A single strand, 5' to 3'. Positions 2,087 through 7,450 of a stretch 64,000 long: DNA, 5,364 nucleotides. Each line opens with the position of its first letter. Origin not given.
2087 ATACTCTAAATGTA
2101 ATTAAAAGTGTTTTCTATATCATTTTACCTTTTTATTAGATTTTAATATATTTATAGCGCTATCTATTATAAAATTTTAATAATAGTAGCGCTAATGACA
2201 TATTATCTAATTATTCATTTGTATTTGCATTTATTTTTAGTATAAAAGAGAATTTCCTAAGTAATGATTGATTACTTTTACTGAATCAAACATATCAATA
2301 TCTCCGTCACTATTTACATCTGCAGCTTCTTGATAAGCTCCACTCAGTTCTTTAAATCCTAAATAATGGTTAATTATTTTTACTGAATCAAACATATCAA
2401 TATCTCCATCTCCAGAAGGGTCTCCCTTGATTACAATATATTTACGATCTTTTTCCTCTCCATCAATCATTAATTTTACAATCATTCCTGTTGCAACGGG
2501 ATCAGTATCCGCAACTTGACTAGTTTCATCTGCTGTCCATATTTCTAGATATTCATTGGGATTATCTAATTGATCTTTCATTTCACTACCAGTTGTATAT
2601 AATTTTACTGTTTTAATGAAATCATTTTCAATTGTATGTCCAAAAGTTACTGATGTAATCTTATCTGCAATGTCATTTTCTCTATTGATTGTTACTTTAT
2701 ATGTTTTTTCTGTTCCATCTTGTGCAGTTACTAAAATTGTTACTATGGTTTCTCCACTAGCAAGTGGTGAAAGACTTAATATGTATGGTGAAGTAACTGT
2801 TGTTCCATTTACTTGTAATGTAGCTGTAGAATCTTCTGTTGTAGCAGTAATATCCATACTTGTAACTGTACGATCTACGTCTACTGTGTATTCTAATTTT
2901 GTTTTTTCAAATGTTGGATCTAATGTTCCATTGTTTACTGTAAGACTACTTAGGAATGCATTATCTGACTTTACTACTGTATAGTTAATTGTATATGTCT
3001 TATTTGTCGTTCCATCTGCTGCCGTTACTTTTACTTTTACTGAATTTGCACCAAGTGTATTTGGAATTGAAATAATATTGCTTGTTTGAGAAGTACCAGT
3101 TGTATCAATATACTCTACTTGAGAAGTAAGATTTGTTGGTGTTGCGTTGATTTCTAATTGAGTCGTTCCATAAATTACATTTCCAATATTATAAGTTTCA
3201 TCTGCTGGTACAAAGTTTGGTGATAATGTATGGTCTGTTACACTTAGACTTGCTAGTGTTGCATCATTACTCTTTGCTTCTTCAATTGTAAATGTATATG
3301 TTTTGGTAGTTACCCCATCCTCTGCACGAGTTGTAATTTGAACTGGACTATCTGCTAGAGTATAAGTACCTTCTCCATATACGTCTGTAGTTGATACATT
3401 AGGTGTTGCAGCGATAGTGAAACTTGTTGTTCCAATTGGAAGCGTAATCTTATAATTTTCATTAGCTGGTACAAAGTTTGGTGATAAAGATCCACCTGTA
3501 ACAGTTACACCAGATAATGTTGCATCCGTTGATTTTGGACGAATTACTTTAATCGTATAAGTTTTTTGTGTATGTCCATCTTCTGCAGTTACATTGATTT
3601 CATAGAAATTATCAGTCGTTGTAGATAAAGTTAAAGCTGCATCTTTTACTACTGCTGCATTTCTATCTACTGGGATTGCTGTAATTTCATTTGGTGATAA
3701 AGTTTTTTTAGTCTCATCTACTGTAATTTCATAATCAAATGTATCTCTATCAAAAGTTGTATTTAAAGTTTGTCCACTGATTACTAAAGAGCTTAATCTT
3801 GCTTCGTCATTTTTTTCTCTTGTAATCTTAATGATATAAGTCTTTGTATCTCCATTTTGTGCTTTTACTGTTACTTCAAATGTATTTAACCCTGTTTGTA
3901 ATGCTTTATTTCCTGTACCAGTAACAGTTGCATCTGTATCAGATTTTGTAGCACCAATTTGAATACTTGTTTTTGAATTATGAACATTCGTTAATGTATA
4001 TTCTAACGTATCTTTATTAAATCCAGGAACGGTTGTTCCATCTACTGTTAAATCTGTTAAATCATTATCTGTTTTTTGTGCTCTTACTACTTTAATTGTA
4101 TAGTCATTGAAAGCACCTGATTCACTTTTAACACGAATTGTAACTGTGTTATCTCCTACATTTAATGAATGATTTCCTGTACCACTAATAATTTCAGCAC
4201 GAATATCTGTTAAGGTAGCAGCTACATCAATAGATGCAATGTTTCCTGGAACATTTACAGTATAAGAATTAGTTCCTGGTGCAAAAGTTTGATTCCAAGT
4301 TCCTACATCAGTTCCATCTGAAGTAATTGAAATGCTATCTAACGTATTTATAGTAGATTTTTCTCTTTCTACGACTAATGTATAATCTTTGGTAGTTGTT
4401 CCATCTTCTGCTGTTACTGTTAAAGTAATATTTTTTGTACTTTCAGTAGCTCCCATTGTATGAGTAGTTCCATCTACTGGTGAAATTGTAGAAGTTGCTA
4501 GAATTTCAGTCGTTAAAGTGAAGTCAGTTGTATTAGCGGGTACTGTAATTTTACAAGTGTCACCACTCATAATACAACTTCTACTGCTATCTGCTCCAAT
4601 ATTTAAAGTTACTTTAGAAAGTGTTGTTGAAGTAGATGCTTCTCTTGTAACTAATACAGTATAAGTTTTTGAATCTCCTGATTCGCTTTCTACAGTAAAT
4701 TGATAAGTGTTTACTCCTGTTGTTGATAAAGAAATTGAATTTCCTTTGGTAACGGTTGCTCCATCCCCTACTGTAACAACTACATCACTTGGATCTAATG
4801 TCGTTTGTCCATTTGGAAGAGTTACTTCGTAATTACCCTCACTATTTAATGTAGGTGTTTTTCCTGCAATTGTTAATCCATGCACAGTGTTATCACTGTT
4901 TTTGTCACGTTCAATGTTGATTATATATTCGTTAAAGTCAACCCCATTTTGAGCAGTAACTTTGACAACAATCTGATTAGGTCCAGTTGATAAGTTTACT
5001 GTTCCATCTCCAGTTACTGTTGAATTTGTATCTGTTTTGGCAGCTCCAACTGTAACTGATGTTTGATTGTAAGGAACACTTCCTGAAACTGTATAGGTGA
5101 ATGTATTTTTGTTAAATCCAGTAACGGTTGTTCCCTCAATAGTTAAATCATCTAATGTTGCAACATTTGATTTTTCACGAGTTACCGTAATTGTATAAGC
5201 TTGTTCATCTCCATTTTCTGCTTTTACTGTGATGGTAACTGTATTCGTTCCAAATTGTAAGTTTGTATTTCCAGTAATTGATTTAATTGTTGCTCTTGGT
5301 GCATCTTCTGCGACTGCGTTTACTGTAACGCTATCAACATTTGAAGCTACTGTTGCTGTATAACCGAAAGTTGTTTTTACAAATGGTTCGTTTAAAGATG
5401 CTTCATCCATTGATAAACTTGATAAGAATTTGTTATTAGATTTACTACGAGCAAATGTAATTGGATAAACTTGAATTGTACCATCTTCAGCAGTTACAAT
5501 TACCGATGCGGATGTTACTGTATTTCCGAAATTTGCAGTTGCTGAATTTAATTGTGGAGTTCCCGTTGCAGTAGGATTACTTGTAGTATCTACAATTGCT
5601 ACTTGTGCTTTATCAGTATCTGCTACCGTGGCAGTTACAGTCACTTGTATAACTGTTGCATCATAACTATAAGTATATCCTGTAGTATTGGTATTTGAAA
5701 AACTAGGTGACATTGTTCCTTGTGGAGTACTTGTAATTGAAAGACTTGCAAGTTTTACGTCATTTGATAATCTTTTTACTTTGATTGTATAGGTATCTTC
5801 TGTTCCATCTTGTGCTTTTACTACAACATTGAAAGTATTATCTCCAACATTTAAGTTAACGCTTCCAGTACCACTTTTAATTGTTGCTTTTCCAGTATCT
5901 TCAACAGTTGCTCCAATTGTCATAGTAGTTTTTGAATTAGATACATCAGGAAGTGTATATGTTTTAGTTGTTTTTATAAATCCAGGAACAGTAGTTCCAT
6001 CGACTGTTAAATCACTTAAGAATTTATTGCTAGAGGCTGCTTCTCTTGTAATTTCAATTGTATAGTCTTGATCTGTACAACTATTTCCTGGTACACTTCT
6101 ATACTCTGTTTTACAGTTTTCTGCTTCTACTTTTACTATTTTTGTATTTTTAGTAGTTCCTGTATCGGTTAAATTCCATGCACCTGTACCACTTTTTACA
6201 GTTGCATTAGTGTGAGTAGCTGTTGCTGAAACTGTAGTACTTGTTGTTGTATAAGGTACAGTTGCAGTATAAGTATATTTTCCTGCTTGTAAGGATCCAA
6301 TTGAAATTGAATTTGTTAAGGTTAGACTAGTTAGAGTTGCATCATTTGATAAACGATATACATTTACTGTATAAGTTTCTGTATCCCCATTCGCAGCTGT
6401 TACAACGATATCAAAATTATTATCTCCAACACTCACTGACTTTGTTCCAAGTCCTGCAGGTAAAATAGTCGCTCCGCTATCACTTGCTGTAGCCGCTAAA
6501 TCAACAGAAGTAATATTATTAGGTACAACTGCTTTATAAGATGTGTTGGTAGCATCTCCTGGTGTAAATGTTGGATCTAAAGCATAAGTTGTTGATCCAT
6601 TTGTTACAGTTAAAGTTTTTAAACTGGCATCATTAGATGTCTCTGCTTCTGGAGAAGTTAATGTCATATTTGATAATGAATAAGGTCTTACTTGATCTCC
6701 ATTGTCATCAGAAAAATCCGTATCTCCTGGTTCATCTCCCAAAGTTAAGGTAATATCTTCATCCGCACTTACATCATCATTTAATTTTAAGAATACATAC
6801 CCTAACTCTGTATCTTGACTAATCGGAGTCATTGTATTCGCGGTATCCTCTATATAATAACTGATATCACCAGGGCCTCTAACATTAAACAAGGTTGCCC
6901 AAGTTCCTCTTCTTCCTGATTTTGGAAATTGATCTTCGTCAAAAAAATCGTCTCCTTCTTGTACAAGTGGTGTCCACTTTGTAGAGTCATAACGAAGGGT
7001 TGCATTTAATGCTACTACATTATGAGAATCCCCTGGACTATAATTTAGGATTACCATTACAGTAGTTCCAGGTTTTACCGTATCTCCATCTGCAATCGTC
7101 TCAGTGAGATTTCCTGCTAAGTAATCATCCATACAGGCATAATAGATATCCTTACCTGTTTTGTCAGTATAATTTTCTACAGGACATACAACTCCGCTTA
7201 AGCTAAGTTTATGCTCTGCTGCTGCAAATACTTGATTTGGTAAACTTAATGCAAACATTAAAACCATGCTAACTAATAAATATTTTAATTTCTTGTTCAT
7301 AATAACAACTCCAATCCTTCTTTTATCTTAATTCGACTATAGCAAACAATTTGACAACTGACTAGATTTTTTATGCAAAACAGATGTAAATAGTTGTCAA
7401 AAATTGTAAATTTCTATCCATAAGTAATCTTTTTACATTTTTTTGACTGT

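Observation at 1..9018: Non-cellulosomal cohesin-dockerin surface system built from cadherin-like repeat proteins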

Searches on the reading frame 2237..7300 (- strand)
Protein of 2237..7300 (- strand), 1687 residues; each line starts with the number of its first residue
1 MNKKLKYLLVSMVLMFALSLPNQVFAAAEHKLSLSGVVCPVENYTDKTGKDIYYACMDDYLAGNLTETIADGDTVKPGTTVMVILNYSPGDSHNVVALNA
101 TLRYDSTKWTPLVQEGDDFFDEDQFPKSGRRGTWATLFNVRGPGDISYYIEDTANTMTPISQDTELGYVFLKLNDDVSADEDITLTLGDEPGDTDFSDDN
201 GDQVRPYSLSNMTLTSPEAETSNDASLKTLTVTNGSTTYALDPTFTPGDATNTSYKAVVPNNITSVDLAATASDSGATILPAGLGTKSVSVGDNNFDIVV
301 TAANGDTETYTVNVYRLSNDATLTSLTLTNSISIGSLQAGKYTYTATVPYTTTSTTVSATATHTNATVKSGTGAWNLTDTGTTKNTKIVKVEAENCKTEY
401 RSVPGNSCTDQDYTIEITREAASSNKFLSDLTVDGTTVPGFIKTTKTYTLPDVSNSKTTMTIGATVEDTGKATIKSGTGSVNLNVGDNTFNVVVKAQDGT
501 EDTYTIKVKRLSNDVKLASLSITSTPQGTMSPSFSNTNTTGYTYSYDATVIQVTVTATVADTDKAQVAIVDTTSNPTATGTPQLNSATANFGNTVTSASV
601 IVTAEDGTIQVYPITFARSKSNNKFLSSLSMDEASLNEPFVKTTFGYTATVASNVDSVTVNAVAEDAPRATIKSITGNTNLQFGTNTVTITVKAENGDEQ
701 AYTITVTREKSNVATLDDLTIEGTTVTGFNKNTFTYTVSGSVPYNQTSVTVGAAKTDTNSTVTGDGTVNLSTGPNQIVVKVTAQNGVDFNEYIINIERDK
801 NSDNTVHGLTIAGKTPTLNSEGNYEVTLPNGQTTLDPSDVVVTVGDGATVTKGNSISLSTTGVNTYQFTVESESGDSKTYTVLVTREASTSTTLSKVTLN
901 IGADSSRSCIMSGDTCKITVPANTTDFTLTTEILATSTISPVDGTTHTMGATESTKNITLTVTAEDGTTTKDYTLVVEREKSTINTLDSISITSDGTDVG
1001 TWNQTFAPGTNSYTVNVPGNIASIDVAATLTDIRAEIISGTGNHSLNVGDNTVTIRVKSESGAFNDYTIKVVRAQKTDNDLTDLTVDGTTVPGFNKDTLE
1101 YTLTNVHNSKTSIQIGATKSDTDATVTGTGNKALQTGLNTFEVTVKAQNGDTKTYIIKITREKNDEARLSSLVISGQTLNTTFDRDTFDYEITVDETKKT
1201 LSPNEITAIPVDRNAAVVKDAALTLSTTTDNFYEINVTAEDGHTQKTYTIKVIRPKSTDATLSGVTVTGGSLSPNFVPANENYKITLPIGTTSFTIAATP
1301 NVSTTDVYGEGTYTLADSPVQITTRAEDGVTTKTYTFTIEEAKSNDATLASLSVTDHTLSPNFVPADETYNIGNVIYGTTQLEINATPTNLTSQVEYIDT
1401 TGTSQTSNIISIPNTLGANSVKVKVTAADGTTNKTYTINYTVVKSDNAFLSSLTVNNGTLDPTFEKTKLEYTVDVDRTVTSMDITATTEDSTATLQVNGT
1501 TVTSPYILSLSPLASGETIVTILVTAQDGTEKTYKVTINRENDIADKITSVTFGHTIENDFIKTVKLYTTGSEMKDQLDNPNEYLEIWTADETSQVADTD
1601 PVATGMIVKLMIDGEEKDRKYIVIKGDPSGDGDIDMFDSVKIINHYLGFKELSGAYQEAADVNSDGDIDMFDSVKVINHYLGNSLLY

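Call 5: search_protein_families(library=pfam, proteins=[window:2237-7300:-], max_evalue=0.1)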
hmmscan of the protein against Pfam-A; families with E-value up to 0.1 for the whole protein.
window:2237-7300:- (1687 aa): 8 families
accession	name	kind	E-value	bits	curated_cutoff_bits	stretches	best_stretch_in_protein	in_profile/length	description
PF12733.13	Cadherin-like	-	2.5e-111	364.8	24.2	14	1450-1541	1-89/89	Cadherin-like beta sandwich domain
PF00404.24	Dockerin_1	-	1.5e-07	31.9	22.9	1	1625-1679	1-55/57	Dockerin type I domain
PF16410.10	DUF5018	-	2.2e-05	23.9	38.2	2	1142-1258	109-219/352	Domain of unknown function (DUF5018)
PF21059.3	BTBD16_C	-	0.00056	20.6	27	0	1141-1200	23-81/106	BTB/POZ domain-containing protein 16, C-terminal domain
PF12974.12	Phosphonate-bd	-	0.031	14.1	27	0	688-733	72-115/242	ABC transporter, phosphonate, periplasmic substrate-binding protein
PF16875.11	Glyco_hydro_36N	-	0.038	13.9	27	0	1357-1460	36-138/253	Glycosyl hydrolase family 36 N-terminal domain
PF18298.6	NusG_add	-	0.045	14.5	27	0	443-508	30-98/109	NusG additional domain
PF24644.1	DUF7638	-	0.097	13.2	27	0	432-452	10-30/106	Domain of unknown function (DUF7638)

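Call 10: search_protein_families(library=ncbifam, proteins=[window:2237-7300:-], max_evalue=0.1)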
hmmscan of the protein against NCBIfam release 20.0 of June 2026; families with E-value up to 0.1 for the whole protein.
window:2237-7300:- (1687 aa): 0 families

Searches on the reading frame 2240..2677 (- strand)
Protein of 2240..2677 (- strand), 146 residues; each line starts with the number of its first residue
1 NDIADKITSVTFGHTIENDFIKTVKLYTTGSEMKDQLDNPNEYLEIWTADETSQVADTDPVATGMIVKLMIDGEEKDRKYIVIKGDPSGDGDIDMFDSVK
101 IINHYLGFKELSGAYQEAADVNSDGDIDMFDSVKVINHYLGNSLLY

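Call 35: search_protein_families(library=pfam, proteins=[window:2240-2677:-], max_evalue=10)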
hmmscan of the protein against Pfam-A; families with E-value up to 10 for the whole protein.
seq(146 aa): 1 family
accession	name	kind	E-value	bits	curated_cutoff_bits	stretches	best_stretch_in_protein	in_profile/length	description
PF00404.24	Dockerin_1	-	2.5e-09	37.6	22.9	1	84-138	1-55/57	Dockerin type I domain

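Call 64: search_solved_structures(query=A5, max_evalue=1, show_alignments=2)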
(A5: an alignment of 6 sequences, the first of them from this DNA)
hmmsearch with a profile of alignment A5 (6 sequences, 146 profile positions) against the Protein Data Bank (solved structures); distinct sequences matched with E-value up to 1: 11.
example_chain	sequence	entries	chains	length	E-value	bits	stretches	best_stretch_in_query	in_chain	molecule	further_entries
2y3n_B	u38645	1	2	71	0.0016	21.9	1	81-142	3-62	CELLULOSOMAL FAMILY-48 PROCESSIVE GLYCOSIDE HYDROLASE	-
4uyq_B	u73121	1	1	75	0.0086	19.6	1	83-146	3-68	Cellulosomal scaffoldin adaptor protein B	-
4uyp_B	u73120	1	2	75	0.0086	19.6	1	83-146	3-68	Cellulosomal scaffoldin adaptor protein B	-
9bk6_A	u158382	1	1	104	0.22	15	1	72-103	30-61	B10_CYTX binder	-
2ccl_B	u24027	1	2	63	0.26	14.8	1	82-140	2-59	ENDO-1,4-BETA-XYLANASE Y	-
2b59_B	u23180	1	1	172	0.39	14.2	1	80-140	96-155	Cellulosomal scaffolding protein A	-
5m2o_B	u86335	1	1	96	0.57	13.7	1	85-143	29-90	Group I Dockerin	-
8x39_A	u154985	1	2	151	0.65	13.5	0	80-141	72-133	Serine protease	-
8x3a_A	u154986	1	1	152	0.67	13.4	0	80-141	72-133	Serine protease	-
3kcp_A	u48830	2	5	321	0.7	13.4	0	80-139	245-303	Cellulosomal-scaffolding protein A | Cellulosome anchoring protein cohesin region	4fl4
5lxv_B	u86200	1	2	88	0.93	13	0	82-127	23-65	Carbohydrate-binding protein WP_009985128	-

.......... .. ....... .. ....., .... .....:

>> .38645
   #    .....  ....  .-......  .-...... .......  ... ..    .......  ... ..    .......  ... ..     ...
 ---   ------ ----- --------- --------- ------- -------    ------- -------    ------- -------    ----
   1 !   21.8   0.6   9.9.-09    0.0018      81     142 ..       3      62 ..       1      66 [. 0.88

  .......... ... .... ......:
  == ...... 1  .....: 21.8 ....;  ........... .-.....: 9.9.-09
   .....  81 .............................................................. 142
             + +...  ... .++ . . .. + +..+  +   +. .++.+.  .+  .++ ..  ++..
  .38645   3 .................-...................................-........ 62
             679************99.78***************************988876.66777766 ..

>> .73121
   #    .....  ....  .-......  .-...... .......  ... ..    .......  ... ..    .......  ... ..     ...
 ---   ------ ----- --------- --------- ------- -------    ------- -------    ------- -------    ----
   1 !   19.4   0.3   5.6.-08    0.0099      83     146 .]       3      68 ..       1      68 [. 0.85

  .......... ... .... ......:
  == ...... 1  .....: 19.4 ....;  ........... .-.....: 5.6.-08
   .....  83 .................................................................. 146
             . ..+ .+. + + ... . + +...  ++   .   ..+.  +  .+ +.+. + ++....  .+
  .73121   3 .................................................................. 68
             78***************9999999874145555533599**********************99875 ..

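Call 74: find_homologous_proteins(query=A5, max_evalue=0.001)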
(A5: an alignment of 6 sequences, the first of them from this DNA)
Query A5 (6 sequences) (146 aa, profile of the alignment): 58 proteins with E <= 0.001 among 6701 candidates.
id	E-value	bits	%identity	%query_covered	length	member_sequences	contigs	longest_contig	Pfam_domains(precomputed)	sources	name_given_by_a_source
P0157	1.3e-74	267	66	99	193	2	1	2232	-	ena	-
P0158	3.5e-70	253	66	99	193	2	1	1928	-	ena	-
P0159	2.5e-69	250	58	97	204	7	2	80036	-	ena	-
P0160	2.7e-69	250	58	97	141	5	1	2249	-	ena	-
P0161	2.3e-68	247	68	96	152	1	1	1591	-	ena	-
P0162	3.9e-66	240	73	95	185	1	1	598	-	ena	-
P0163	9.4e-62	226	62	96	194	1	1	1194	-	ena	-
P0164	3.2e-58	214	57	99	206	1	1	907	PF00404.25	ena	-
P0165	2.6e-57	211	72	78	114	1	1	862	-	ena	-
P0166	3.0e-51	191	58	74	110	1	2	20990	-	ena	-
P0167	8.8e-49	183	57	93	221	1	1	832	PF12733.14,PF00404.25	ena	-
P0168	3.2e-45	172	59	97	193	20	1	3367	-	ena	-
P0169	1.8e-44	169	51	92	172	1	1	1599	PF00404.25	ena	-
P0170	5.3e-44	168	51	93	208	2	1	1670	PF12733.14,PF00404.25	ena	-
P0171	8.3e-43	164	50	92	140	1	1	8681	PF00404.25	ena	-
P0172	7.6e-40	154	52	96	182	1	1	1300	PF00404.25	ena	-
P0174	7.8e-39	151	47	97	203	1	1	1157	PF00404.25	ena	-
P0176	1.5e-37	147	48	98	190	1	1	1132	PF00404.25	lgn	-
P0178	7.0e-36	142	46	99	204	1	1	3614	PF00404.25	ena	-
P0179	2.3e-35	140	43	100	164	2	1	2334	PF00404.25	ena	-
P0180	7.5e-35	138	49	81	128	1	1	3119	PF00404.25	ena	-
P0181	1.3e-34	137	53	75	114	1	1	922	PF00404.25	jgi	jgi:hypothetical protein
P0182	4.2e-34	136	47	74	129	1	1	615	PF00404.25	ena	-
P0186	6.7e-30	122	54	82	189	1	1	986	PF00188.33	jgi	-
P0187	2.9e-29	120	44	86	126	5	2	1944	PF00404.25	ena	-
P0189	4.0e-23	100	57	56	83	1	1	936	PF00404.25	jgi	jgi:hypothetical protein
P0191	1.7e-18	85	49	55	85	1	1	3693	PF00404.25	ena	-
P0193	4.8e-11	61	32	97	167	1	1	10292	PF00404.25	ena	-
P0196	4.2e-10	58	31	77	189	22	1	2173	PF00404.25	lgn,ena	-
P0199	1.4e-9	56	37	42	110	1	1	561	PF00404.25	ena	-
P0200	2.1e-9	56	40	61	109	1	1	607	PF00404.25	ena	-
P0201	2.7e-9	55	42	57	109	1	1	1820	PF00404.25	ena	-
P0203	8.4e-9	54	49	51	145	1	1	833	PF00404.25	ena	-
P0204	8.9e-8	50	47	51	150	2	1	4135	PF00404.25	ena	-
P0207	2.8e-7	49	33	83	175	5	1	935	PF00404.25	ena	-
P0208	3.5e-7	48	33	83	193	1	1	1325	PF00404.25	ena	-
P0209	2.9e-6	45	42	41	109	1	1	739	PF00404.25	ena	-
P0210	1.0e-5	44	40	63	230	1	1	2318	PF00404.25,PF08239.18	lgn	-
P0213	3.3e-5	42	42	45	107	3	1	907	PF00404.25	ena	-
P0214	6.5e-5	41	42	45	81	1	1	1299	PF00404.25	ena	-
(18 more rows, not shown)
